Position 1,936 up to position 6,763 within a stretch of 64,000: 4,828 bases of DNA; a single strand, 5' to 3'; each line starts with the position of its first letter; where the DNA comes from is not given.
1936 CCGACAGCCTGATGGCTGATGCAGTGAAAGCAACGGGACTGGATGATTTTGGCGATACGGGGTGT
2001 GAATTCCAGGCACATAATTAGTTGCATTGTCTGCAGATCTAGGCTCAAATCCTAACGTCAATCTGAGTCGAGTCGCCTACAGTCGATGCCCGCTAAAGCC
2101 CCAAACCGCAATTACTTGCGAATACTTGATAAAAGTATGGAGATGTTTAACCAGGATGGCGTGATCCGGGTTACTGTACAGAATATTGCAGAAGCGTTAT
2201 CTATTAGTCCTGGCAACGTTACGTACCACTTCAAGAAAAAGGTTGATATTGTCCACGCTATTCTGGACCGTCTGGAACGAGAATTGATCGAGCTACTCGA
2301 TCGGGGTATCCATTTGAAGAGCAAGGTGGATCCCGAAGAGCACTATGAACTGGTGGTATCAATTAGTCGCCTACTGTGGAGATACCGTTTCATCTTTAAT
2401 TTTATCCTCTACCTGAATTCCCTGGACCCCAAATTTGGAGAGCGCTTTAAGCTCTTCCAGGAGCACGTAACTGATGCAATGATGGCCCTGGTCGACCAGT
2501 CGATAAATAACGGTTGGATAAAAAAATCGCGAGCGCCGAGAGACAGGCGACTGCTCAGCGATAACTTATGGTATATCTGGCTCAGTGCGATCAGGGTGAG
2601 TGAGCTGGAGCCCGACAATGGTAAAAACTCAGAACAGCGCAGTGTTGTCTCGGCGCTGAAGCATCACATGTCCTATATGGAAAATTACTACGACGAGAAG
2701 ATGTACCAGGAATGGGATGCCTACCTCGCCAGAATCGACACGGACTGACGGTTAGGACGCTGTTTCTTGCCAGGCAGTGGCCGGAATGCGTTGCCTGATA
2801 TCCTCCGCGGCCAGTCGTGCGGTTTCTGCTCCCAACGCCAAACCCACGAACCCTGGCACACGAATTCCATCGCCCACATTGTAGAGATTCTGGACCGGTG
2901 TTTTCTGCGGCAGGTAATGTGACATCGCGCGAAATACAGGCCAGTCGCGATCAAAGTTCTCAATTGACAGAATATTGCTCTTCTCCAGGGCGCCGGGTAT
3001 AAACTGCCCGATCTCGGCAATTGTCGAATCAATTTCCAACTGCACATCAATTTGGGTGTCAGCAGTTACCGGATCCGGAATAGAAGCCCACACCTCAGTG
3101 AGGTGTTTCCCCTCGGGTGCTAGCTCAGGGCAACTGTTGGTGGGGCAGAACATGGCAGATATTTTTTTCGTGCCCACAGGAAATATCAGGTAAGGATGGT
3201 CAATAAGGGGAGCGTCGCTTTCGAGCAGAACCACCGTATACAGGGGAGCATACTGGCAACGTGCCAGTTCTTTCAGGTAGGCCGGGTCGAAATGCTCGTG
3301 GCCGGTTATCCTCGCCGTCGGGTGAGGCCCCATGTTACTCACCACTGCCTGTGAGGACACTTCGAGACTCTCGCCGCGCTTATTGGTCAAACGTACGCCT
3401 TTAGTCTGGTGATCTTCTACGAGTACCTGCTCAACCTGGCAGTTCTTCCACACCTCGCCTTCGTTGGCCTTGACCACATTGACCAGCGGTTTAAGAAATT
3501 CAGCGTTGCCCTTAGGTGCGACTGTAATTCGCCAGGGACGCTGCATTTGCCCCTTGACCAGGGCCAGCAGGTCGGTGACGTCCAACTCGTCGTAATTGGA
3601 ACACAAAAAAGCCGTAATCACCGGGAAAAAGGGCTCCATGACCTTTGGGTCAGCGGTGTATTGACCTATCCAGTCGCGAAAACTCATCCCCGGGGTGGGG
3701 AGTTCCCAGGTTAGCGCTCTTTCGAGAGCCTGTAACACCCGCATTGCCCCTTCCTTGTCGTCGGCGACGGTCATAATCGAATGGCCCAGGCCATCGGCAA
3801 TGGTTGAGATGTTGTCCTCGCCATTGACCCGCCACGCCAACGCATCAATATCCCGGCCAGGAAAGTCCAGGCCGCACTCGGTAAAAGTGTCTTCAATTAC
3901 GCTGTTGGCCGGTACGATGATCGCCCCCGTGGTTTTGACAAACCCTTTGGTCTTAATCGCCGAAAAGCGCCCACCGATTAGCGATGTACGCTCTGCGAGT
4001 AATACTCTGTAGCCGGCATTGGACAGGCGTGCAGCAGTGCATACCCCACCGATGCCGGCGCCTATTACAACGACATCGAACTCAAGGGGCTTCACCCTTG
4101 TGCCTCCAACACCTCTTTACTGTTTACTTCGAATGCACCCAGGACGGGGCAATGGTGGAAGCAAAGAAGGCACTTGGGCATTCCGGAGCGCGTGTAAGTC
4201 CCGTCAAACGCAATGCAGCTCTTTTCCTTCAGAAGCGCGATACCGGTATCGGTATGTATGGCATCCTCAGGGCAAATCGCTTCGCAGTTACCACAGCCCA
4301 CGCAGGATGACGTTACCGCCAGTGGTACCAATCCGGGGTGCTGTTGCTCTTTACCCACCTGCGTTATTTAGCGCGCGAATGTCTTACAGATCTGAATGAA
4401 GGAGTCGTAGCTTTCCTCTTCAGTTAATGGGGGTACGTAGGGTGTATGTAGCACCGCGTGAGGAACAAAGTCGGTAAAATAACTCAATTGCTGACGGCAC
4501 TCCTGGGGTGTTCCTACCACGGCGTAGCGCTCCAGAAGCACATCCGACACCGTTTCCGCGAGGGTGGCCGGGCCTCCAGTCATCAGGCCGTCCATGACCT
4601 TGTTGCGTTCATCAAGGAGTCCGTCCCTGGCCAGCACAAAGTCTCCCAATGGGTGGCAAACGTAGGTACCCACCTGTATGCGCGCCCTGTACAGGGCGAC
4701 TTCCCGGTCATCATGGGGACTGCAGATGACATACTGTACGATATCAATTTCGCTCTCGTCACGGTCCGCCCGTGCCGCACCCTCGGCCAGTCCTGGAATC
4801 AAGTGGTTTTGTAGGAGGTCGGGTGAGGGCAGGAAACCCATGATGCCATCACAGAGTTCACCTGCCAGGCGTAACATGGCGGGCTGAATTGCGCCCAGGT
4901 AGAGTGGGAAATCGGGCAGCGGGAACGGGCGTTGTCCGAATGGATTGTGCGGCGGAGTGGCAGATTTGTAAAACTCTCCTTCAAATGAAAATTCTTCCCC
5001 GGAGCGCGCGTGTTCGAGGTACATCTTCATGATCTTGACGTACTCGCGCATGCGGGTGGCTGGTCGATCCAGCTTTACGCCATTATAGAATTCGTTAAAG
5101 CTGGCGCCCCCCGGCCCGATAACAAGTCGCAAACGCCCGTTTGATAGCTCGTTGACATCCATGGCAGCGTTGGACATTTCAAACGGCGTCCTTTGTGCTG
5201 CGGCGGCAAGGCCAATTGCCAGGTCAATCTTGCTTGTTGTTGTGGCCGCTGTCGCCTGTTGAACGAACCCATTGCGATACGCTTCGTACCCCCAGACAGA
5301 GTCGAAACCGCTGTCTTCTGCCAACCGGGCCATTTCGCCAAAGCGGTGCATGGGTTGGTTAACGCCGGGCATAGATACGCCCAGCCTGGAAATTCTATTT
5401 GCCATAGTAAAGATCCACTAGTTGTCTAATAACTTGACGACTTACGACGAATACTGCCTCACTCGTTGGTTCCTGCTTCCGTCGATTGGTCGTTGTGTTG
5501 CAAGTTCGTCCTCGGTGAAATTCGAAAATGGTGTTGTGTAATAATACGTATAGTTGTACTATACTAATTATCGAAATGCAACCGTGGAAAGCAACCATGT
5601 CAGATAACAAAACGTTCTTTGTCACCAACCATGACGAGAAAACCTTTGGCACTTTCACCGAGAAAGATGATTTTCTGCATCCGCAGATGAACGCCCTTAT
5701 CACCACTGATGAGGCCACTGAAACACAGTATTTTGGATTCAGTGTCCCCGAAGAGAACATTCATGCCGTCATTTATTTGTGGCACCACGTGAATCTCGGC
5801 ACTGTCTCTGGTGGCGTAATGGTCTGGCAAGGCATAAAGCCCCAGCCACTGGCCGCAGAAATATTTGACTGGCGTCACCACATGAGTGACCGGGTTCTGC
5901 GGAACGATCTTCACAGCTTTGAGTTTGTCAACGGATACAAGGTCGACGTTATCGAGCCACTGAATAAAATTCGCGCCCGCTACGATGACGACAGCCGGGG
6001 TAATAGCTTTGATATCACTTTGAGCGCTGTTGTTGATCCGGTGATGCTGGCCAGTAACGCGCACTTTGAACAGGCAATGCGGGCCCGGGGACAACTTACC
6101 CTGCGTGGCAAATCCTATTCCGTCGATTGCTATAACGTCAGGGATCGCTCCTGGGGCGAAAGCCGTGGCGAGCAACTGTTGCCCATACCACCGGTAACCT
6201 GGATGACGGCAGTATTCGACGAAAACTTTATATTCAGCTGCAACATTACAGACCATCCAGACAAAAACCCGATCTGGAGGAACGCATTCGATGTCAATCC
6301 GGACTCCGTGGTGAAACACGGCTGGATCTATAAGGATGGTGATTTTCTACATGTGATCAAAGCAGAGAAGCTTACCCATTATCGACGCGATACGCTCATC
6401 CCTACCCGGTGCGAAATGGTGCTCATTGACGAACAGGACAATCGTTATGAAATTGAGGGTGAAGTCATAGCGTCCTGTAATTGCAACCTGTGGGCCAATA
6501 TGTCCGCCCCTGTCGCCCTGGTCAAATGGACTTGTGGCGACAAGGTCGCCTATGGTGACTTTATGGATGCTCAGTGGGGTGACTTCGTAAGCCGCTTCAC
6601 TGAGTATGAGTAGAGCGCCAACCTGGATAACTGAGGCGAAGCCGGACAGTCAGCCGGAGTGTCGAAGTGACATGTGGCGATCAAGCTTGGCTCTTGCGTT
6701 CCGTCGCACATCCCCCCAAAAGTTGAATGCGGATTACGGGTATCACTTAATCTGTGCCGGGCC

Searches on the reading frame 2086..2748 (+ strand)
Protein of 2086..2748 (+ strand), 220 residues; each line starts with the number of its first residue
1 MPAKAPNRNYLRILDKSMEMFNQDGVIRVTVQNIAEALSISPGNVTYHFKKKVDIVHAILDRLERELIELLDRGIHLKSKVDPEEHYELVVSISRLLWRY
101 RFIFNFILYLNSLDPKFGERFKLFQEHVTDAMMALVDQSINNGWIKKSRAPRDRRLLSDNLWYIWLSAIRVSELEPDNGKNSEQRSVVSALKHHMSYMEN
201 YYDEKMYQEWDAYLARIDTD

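Call 78: search_protein_families(library=pfam, proteins=[window:2086-2748:+], max_evalue=0.1)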
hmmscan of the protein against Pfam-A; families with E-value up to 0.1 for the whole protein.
window:2086-2748:+ (220 aa): 7 families
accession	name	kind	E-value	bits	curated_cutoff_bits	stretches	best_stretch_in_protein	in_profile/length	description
PF13972.11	TetR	-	5e-11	43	25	1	80-205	17-139/144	Bacterial transcriptional repressor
PF00440.29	TetR_N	-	3.2e-09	36.9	24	1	13-59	1-47/47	Bacterial regulatory proteins, tetR family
PF01047.28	MarR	-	0.00025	21.3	24.6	0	141-155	43-57/59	MarR family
PF13412.12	HTH_24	-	0.0018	18.3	21.9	1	28-51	17-40/48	Winged helix-turn-helix DNA-binding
PF12840.13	HTH_20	-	0.014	15.8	27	1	29-51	19-41/51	Helix-turn-helix domain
PF12802.13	MarR_2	-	0.02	15.5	27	0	29-50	21-42/61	MarR family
PF01022.26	HTH_5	-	0.047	14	22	0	30-51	17-38/47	Bacterial regulatory protein, arsR family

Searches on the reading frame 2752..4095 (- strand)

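Call 38: search_protein_families(library=pfam, proteins=[window:2752-4095:-], max_evalue=0.00001)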
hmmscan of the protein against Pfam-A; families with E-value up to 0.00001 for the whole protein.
window:2752-4095:- (447 aa): 5 families
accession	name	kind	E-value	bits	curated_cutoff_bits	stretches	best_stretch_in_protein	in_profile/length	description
PF01593.30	Amino_oxidase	-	5.7e-14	52.7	19.8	1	15-433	1-442/443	Flavin containing amine oxidoreductase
PF13450.12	NAD_binding_8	-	4e-10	40.3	21.9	1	10-63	1-54/68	NAD(P)-binding Rossmann-like domain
PF12831.13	FAD_oxidored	-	1e-08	35.4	27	1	7-46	1-40/416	FAD dependent oxidoreductase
PF01266.30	DAO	-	9.6e-08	32.4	27.9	1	7-41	1-35/353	FAD dependent oxidoreductase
PF00890.30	FAD_binding_2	-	1.9e-07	31.1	20.4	0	7-42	1-36/414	FAD binding domain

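Call 41: search_protein_families(library=ncbifam, proteins=[window:2752-4095:-], max_evalue=1e-15)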
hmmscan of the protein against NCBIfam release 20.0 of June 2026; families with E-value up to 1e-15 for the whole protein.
window:2752-4095:- (447 aa): 0 families

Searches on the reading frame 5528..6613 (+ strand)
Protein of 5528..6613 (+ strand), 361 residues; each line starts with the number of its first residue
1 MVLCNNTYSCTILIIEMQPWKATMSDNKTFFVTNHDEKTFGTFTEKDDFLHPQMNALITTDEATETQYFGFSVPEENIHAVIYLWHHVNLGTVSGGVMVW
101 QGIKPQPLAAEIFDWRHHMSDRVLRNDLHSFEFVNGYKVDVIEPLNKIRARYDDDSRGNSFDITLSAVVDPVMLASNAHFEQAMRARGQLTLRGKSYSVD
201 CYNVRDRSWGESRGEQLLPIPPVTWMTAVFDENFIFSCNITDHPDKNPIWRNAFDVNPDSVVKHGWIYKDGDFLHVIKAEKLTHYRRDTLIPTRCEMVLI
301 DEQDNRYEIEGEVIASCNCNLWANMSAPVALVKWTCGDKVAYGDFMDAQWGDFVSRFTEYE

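Call 38: search_protein_families(library=pfam, proteins=[window:5528-6613:+], max_evalue=0.00001)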
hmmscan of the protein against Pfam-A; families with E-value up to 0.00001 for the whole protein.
window:5528-6613:+ (361 aa): 2 families
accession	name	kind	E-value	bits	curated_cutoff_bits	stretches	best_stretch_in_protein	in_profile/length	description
PF23212.2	DUF7064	-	1.6e-11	45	24.7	1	221-345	6-120/126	Domain of unknown function (DUF7064)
PF23213.1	DUF7065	-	7.3e-06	26.6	27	0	176-211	147-182/183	Domain of unknown function (DUF7065)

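Call 77: search_solved_structures(query=window:5528-6613:+, max_evalue=1)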
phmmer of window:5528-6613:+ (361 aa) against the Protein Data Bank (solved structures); distinct sequences matched with E-value up to 1: 1.
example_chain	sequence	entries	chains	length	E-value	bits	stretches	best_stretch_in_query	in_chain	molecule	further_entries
7ctp_A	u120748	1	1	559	0.13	14.6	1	218-259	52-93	Protein Niban 2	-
